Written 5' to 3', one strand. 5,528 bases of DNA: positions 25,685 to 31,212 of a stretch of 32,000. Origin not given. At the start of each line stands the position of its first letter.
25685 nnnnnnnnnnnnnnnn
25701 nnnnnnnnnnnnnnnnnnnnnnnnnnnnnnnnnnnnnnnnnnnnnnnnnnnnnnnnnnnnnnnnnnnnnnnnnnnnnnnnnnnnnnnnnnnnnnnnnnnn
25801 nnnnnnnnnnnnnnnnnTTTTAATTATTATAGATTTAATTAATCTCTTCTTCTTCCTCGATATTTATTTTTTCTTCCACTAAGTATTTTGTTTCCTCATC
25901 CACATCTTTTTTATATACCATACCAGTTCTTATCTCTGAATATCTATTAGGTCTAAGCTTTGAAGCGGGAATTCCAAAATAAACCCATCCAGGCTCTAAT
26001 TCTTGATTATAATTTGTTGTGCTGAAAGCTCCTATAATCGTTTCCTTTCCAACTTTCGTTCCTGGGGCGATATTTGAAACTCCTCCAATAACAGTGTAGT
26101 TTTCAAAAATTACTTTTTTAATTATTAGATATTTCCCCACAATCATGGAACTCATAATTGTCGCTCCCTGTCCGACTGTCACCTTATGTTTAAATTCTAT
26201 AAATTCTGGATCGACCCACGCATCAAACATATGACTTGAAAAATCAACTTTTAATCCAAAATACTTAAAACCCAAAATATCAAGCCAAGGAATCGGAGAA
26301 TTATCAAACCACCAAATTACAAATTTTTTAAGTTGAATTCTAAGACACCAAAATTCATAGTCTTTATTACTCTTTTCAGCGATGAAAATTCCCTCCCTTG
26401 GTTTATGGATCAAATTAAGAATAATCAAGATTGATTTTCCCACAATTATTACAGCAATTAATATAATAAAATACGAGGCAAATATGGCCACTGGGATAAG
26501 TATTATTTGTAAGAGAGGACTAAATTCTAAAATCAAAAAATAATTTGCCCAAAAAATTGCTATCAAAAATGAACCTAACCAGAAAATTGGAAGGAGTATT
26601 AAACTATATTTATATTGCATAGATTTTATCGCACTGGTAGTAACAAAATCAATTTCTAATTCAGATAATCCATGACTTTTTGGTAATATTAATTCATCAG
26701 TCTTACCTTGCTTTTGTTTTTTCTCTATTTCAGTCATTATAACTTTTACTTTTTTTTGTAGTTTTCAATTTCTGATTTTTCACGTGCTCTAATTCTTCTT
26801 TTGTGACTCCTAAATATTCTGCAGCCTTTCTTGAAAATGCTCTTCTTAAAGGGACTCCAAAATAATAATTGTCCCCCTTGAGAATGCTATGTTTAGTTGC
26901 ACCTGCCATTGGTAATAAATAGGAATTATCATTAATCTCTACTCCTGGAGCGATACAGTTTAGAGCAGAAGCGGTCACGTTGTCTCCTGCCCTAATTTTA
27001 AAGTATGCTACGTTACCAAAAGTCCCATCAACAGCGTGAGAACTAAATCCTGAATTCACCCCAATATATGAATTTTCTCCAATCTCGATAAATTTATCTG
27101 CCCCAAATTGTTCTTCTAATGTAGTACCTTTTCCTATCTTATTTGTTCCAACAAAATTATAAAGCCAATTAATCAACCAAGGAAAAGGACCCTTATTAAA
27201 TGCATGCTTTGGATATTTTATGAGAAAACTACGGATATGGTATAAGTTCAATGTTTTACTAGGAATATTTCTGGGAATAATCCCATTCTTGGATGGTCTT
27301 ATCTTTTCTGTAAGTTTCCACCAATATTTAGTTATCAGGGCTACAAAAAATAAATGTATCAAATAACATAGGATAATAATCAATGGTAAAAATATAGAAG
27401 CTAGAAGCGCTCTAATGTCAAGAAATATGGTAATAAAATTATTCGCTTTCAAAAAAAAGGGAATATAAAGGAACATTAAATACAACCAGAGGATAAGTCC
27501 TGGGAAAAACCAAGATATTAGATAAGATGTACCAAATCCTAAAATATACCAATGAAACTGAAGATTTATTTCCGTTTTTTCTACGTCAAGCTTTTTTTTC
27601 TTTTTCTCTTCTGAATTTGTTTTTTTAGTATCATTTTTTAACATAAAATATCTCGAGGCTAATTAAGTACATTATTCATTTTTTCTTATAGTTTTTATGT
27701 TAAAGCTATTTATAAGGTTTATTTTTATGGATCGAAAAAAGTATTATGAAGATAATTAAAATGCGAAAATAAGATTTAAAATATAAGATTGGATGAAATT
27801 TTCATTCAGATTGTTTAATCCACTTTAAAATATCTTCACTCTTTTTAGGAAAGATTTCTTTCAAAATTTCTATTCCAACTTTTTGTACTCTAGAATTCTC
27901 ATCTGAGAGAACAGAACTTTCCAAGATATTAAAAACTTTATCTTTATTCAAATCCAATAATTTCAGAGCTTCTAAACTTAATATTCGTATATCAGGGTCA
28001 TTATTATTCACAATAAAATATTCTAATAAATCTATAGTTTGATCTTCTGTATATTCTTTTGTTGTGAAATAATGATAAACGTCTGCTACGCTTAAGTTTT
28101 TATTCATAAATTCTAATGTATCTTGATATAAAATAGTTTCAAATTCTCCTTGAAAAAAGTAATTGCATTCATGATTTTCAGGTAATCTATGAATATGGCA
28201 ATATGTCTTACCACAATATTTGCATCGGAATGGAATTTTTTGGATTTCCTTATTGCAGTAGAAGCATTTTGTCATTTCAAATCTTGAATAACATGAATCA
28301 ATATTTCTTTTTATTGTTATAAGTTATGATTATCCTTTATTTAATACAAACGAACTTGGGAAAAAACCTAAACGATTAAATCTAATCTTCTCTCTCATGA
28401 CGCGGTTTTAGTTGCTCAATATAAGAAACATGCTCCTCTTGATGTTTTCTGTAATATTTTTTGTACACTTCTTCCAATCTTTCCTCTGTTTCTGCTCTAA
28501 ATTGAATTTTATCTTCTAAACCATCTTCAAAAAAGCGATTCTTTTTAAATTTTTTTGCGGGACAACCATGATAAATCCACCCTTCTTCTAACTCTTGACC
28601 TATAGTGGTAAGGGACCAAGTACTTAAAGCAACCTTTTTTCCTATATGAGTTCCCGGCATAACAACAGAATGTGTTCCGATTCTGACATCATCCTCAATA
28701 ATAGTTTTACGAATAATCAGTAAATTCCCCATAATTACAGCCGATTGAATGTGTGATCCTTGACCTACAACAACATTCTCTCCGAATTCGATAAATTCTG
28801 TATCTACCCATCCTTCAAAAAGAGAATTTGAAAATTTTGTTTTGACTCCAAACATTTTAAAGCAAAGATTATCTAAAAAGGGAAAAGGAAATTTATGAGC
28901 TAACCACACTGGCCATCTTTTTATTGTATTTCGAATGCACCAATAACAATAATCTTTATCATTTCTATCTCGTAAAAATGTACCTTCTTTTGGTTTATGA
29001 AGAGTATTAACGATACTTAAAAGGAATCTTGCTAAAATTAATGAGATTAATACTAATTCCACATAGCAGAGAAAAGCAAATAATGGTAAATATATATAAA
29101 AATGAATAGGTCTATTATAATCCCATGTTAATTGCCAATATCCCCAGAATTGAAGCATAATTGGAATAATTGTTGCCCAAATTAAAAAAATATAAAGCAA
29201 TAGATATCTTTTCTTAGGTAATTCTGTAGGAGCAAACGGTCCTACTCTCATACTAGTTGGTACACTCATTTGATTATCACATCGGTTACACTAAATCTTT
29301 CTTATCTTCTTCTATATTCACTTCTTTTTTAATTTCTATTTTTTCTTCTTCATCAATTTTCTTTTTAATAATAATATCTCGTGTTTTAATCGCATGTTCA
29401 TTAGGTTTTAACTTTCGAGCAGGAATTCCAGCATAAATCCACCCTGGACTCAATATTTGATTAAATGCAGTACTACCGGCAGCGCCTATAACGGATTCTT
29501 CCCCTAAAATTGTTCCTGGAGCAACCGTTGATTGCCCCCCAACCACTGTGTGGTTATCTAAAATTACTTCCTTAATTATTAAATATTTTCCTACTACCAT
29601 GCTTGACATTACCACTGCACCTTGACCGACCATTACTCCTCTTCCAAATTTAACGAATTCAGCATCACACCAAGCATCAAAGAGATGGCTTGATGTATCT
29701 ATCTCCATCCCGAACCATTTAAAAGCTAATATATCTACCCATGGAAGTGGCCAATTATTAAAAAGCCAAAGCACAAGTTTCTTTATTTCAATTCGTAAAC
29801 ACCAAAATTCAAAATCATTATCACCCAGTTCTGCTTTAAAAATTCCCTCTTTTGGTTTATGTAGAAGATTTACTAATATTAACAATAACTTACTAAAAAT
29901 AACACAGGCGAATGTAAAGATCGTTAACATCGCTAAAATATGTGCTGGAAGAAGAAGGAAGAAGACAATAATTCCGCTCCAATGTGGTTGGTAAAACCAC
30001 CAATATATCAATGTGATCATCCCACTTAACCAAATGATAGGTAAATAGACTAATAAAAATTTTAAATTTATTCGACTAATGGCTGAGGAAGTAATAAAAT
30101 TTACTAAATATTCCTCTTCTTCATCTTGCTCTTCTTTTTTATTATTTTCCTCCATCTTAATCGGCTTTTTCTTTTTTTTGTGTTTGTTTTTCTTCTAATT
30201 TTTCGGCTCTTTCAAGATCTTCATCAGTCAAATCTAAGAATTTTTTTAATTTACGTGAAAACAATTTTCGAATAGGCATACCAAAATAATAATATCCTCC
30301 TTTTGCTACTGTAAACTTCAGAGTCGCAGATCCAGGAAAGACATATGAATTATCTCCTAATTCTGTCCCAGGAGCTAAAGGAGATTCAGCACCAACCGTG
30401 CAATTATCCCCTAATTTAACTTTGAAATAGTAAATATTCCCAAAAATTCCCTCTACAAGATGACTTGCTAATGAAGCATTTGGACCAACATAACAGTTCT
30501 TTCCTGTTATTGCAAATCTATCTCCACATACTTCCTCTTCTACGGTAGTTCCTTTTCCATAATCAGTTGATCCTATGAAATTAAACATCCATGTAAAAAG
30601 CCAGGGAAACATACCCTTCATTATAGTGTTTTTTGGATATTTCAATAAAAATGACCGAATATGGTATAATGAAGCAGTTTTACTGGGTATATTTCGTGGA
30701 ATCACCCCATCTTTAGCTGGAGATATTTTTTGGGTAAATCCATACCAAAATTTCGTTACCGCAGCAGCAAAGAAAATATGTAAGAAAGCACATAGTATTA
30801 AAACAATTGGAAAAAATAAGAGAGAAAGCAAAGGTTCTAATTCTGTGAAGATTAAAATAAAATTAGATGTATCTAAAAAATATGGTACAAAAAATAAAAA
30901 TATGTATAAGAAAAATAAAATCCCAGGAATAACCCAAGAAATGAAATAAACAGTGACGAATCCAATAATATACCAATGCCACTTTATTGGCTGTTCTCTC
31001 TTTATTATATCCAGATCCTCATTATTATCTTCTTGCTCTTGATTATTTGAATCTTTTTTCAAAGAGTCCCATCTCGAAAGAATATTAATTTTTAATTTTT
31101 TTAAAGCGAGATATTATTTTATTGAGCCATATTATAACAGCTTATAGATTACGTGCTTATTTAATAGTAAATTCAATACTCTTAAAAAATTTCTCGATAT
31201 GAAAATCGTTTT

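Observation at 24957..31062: Duplicated three-gene cassette of 2-TM + LbH proteins: candidate split, heterotrimeric Pls-type membrane acyl/amide-transfer machine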

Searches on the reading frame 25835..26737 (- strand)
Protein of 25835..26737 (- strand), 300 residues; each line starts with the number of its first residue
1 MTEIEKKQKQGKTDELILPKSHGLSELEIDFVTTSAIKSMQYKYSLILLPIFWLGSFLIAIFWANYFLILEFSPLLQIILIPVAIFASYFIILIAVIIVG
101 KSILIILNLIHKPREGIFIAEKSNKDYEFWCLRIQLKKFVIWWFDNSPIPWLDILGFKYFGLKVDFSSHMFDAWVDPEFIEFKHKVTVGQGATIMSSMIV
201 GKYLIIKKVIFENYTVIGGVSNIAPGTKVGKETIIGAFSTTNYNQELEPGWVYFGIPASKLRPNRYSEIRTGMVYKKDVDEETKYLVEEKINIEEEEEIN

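Call 3: search_protein_families(library=ncbifam, proteins=[window:25835-26737:-], max_evalue=1)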
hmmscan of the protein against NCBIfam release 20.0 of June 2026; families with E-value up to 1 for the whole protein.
window:25835-26737:- (300 aa): 11 families
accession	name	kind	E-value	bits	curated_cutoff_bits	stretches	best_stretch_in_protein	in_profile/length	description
TIGR02353.1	NRPS_term_dom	equivalog_domain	1.3e-07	30.4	423.1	1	42-264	235-457/695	Pls/PosA family non-ribosomal peptide synthetase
NF007797.0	PRK10502.1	subfamily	7.1e-05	22.5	192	1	205-263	122-178/183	WcaF family extracellular polysaccharide biosynthesis acetyltransferase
TIGR03570.1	NeuD_NnaD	subfamily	0.00032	20.3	160.8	1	183-258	133-201/202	NeuD/PglB/VioB family sugar acetyltransferase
NF050158.1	CarbAnhydGPos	equivalog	0.00036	20.2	250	1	194-263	73-142/172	gamma carbonic anhydrase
NF058585.1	HptprglPActTf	PfamEq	0.00038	20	300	1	172-257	70-153/172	heptaprenylglyceryl phosphate O-acetyltransferase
TIGR01853.1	lipid_A_lpxD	equivalog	0.0055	15.7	242.5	1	183-262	234-306/325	UDP-3-O-(3-hydroxymyristoyl)glucosamine N-acyltransferase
TIGR03308.1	phn_thr-fam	hypoth_equivalog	0.012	15.4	201.65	0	171-220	100-154/204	phosphonate metabolim protein, transferase hexapeptide repeat family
NF002060.0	PRK00892.1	subfamily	0.012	14.7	207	1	183-238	105-161/345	UDP-3-O-(3-hydroxymyristoyl)glucosamine N-acyltransferase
NF003657.0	PRK05289.1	equivalog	0.013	14.6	226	1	183-233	19-70/264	acyl-ACP--UDP-N-acetylglucosamine O-acyltransferase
NF000504.1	stregram_VatH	exception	0.03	14.2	475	1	209-276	118-182/216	streptogramin A O-acetyltransferase Vat(H)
NF010933.0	PRK14353.1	equivalog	0.13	10.9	505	1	183-240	278-335/453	bifunctional UDP-N-acetylglucosamine diphosphorylase/glucosamine-1-phosphate N-acetyltransferase GlmU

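Call 4: search_protein_families(library=pfam, proteins=[window:25835-26737:-], max_evalue=1)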
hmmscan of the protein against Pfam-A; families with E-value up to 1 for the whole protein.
window:25835-26737:- (300 aa): 1 family
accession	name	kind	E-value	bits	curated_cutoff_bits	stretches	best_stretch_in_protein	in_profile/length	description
PF00132.30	Hexapep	-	2.5e-05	24.2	27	1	212-240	5-33/36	Bacterial transferase hexapeptide (six repeats)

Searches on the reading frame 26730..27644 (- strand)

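Call 3: search_protein_families(library=ncbifam, proteins=[window:26730-27644:-], max_evalue=1)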
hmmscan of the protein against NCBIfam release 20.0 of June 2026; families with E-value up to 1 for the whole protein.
window:26730-27644:- (304 aa): 3 families
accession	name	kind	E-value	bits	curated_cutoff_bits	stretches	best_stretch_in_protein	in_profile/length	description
NF058585.1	HptprglPActTf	PfamEq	3.5e-06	26.7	300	1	153-273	41-161/172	heptaprenylglyceryl phosphate O-acetyltransferase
NF007076.0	PRK09527.1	equivalog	0.025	14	347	1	184-244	94-159/203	galactoside O-acetyltransferase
TIGR01853.1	lipid_A_lpxD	equivalog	0.14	11.1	242.5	0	166-203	253-290/325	UDP-3-O-(3-hydroxymyristoyl)glucosamine N-acyltransferase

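Call 4: search_protein_families(library=pfam, proteins=[window:26730-27644:-], max_evalue=1)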
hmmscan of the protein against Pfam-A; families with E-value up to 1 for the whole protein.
window:26730-27644:- (304 aa): 4 families
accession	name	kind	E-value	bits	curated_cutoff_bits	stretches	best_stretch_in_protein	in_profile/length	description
PF00132.30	Hexapep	-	0.0003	20.8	27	1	220-245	5-30/36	Bacterial transferase hexapeptide (six repeats)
PF01007.26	IRK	-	0.00054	20.3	22.7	1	18-55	22-59/141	Inward rectifier potassium channel transmembrane domain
PF21131.3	eEFSec_4th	-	0.0044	17.6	27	0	202-233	51-82/119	eEFSec C-terminal RIFT domain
PF14602.12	Hexapep_2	-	0.051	13.7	27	0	187-199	3-15/34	Hexapeptide repeat of succinyl-transferase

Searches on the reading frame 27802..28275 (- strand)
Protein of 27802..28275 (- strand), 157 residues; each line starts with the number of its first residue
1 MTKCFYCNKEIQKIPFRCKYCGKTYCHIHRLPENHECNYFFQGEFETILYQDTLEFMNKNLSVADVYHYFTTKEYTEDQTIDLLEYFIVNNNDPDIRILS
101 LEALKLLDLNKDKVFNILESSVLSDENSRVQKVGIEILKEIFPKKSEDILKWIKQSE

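Call 3: search_protein_families(library=ncbifam, proteins=[window:27802-28275:-], max_evalue=1)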
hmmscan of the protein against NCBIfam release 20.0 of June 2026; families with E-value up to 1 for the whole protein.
window:27802-28275:- (157 aa): 4 families
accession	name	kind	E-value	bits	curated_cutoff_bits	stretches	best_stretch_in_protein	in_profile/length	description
TIGR04366.1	cupin_WbuC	subfamily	0.0074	16.2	42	1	22-57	43-78/132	WbuC family cupin fold metalloprotein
NF050057.1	e_dPHAmcl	equivalog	0.05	12.9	270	1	21-75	176-231/252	extracellular medium-chain-length polyhydroxyalkanoate depolymerase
NF009141.0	PRK12494.1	equivalog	0.055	13.3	175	1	59-114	110-164/175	NAD(P)H-quinone oxidoreductase subunit J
NF006275.0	PRK08441.1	equivalog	0.14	11.7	216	1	55-124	70-135/185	2-oxoglutarate-acceptor oxidoreductase subunit OorC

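Call 4: search_protein_families(library=pfam, proteins=[window:27802-28275:-], max_evalue=1)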
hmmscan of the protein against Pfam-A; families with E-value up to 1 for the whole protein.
window:27802-28275:- (157 aa): 2 families
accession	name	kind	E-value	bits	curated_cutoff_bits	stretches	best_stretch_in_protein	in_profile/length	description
PF01428.23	zf-AN1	-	2.4e-09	37.6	27.9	1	4-38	1-36/40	AN1-like Zinc finger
PF13646.12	HEAT_2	-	0.011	16.5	27.7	1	79-137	31-86/88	HEAT repeats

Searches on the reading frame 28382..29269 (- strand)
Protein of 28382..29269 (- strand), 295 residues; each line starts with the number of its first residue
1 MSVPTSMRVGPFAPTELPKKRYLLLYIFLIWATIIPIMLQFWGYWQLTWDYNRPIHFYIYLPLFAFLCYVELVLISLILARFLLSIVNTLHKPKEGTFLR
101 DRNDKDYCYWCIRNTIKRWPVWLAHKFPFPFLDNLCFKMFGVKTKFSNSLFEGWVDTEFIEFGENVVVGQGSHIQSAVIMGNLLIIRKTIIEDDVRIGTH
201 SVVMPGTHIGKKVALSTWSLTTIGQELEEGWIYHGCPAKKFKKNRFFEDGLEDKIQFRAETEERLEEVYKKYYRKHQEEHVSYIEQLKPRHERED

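Call 3: search_protein_families(library=ncbifam, proteins=[window:28382-29269:-], max_evalue=1)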
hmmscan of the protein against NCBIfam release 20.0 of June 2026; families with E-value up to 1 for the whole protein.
window:28382-29269:- (295 aa): 36 families (the best 25 are shown)
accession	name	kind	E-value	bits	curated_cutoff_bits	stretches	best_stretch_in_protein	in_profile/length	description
TIGR02353.1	NRPS_term_dom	equivalog_domain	1.1e-12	47.2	423.1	1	156-244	128-216/695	Pls/PosA family non-ribosomal peptide synthetase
NF000490.1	chloram_CatB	equivalog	1.9e-06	27.3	350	1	188-251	110-170/210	type B chloramphenicol O-acetyltransferase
TIGR03570.1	NeuD_NnaD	subfamily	7.8e-06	25.6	160.8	1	160-216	100-157/202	NeuD/PglB/VioB family sugar acetyltransferase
NF058585.1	HptprglPActTf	PfamEq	1.2e-05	25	300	1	141-244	59-160/172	heptaprenylglyceryl phosphate O-acetyltransferase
NF000504.1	stregram_VatH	exception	1.9e-05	24.6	475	1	183-254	112-180/216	streptogramin A O-acetyltransferase Vat(H)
NF007797.0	PRK10502.1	subfamily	3.1e-05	23.7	192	1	160-243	93-178/183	WcaF family extracellular polysaccharide biosynthesis acetyltransferase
NF050158.1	CarbAnhydGPos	equivalog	4.7e-05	23.1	250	1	173-271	72-167/172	gamma carbonic anhydrase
TIGR03532.1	DapD_Ac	equivalog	5.5e-05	22.9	231.75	1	163-243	132-213/231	2,3,4,5-tetrahydropyridine-2,6-dicarboxylate N-acetyltransferase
NF033468.1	stregram_VatI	exception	6.7e-05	22.7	415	1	168-257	93-178/208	streptogramin A O-acetyltransferase Vat(I)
NF000311.1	Vat_ABCDEFH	equivalog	7.2e-05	22.5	300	1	183-253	105-172/201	Vat family streptogramin A O-acetyltransferase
TIGR01853.1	lipid_A_lpxD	equivalog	0.00011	21.2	242.5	1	161-217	112-169/325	UDP-3-O-(3-hydroxymyristoyl)glucosamine N-acyltransferase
NF002060.0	PRK00892.1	subfamily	0.00022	20.4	207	1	162-211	134-184/345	UDP-3-O-(3-hydroxymyristoyl)glucosamine N-acyltransferase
NF007240.0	PRK09677.1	equivalog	0.00037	20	243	2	187-244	129-184/192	putative lipopolysaccharide biosynthesis O-acetyl transferase WbbJ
NF000111.1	stregram_VatD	exception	0.00053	19.8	400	1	181-253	106-175/209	streptogramin A O-acetyltransferase Vat(D)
NF003657.0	PRK05289.1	equivalog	0.00074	18.7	226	1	161-212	17-69/264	acyl-ACP--UDP-N-acetylglucosamine O-acyltransferase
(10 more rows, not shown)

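Call 4: search_protein_families(library=pfam, proteins=[window:28382-29269:-], max_evalue=1)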
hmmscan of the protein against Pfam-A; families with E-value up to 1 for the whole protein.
window:28382-29269:- (295 aa): 4 families
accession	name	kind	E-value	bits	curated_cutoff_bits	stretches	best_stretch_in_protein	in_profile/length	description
PF00132.30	Hexapep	-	3.8e-08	33.1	27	2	189-213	2-26/36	Bacterial transferase hexapeptide (six repeats)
PF14602.12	Hexapep_2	-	0.00019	21.5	27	1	189-215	2-26/34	Hexapeptide repeat of succinyl-transferase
PF25084.1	LbH_EIF2B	-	0.00022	21.6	54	1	165-215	38-99/105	EIF2B subunit epsilon LbH domain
PF24894.1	Hexapep_GlmU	-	0.033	14.7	23.3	1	164-212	39-86/104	GlmU-like, C-terminal hexapeptide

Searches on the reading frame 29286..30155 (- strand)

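Call 3: search_protein_families(library=ncbifam, proteins=[window:29286-30155:-], max_evalue=1)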
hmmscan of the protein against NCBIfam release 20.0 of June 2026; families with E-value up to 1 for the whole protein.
window:29286-30155:- (289 aa): 23 families
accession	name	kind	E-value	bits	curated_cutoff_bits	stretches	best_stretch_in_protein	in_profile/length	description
TIGR02353.1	NRPS_term_dom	equivalog_domain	5.6e-10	38.2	423.1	1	165-259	129-223/695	Pls/PosA family non-ribosomal peptide synthetase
NF007797.0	PRK10502.1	subfamily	1.9e-06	27.7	192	1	192-251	121-178/183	WcaF family extracellular polysaccharide biosynthesis acetyltransferase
TIGR03570.1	NeuD_NnaD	subfamily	1.4e-05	24.8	160.8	2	197-247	154-202/202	NeuD/PglB/VioB family sugar acetyltransferase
NF058585.1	HptprglPActTf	PfamEq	2.3e-05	24.1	300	1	166-256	76-164/172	heptaprenylglyceryl phosphate O-acetyltransferase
TIGR01853.1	lipid_A_lpxD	equivalog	0.00049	19.1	242.5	2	167-219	122-175/325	UDP-3-O-(3-hydroxymyristoyl)glucosamine N-acyltransferase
NF007240.0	PRK09677.1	equivalog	0.00063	19.3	243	1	194-256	128-188/192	putative lipopolysaccharide biosynthesis O-acetyl transferase WbbJ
NF050158.1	CarbAnhydGPos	equivalog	0.00089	19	250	1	182-258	73-150/172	gamma carbonic anhydrase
NF007076.0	PRK09527.1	equivalog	0.00092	18.7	347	1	197-251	132-184/203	galactoside O-acetyltransferase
TIGR03308.1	phn_thr-fam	hypoth_equivalog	0.001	18.9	201.65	2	158-193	99-134/204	phosphonate metabolim protein, transferase hexapeptide repeat family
TIGR03532.1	DapD_Ac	equivalog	0.0012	18.5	231.75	1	170-258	137-220/231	2,3,4,5-tetrahydropyridine-2,6-dicarboxylate N-acetyltransferase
NF002060.0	PRK00892.1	subfamily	0.0035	16.5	207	1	174-225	138-292/345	UDP-3-O-(3-hydroxymyristoyl)glucosamine N-acyltransferase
NF003657.0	PRK05289.1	equivalog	0.0053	15.9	226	1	169-221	17-70/264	acyl-ACP--UDP-N-acetylglucosamine O-acyltransferase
TIGR01852.1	lipid_A_lpxA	equivalog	0.0091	15.3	231.05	1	168-221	11-65/254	acyl-ACP--UDP-N-acetylglucosamine O-acyltransferase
NF000504.1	stregram_VatH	exception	0.02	14.8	475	1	196-273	117-192/216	streptogramin A O-acetyltransferase Vat(H)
NF010150.1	PRK13627.1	equivalog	0.028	14.2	305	1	180-227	72-119/196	carnitine operon protein CaiE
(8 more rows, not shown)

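Call 4: search_protein_families(library=pfam, proteins=[window:29286-30155:-], max_evalue=1)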
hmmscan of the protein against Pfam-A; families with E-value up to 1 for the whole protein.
window:29286-30155:- (289 aa): 3 families
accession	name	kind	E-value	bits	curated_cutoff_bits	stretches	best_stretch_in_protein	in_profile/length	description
PF00132.30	Hexapep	-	2.5e-05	24.2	27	1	198-225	3-30/36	Bacterial transferase hexapeptide (six repeats)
PF25084.1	LbH_EIF2B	-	0.004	17.6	54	2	170-225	47-101/105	EIF2B subunit epsilon LbH domain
PF14602.12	Hexapep_2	-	0.004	17.3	27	1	201-225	6-28/34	Hexapeptide repeat of succinyl-transferase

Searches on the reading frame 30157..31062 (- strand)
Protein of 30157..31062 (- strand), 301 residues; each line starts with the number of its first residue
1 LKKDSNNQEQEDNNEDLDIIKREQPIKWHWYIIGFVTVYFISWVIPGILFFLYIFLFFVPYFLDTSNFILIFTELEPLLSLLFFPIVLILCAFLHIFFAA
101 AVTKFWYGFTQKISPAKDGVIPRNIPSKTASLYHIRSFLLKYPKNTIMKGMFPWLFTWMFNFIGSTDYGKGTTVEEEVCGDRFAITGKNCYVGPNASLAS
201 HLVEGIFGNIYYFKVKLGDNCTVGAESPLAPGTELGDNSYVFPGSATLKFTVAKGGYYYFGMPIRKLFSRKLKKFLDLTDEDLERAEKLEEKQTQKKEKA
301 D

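Call 3: search_protein_families(library=ncbifam, proteins=[window:30157-31062:-], max_evalue=1)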
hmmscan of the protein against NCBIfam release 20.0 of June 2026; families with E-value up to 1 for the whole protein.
window:30157-31062:- (301 aa): 9 families
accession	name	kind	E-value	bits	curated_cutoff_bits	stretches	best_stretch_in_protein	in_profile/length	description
NF007076.0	PRK09527.1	equivalog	0.00017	21.1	347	1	181-249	93-166/203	galactoside O-acetyltransferase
NF058585.1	HptprglPActTf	PfamEq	0.00024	20.7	300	1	185-271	79-161/172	heptaprenylglyceryl phosphate O-acetyltransferase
TIGR02353.1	NRPS_term_dom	equivalog_domain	0.0008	17.9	423.1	1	187-267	135-213/695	Pls/PosA family non-ribosomal peptide synthetase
NF002060.0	PRK00892.1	subfamily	0.0045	16.1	207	1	172-291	228-340/345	UDP-3-O-(3-hydroxymyristoyl)glucosamine N-acyltransferase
TIGR03532.1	DapD_Ac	equivalog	0.012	15.2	231.75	1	168-247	119-193/231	2,3,4,5-tetrahydropyridine-2,6-dicarboxylate N-acetyltransferase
TIGR01853.1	lipid_A_lpxD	equivalog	0.019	13.9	242.5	1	172-266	219-304/325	UDP-3-O-(3-hydroxymyristoyl)glucosamine N-acyltransferase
TIGR03570.1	NeuD_NnaD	subfamily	0.097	12.2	160.8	1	169-250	103-189/202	NeuD/PglB/VioB family sugar acetyltransferase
NF007499.0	PRK10092.1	equivalog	0.13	12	314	1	163-247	76-162/183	maltose O-acetyltransferase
TIGR03992.1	Arch_glmU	subfamily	0.28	10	292.1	0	168-198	251-281/393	bifunctional sugar-1-phosphate nucleotidylyltransferase/acetyltransferase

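Call 4: search_protein_families(library=pfam, proteins=[window:30157-31062:-], max_evalue=1)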
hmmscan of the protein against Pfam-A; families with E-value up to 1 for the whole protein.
window:30157-31062:- (301 aa): 4 families
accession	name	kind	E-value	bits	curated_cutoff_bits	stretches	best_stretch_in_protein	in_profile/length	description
PF00132.30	Hexapep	-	5.3e-06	26.3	27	1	215-241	2-28/36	Bacterial transferase hexapeptide (six repeats)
PF14602.12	Hexapep_2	-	5.6e-06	26.4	27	1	215-241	2-26/34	Hexapeptide repeat of succinyl-transferase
PF25087.1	GMPPB_C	-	0.019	15.1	39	0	178-203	5-30/110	GMPPB C-terminal domain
PF25084.1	LbH_EIF2B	-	0.19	12.2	54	0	214-241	9-36/105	EIF2B subunit epsilon LbH domain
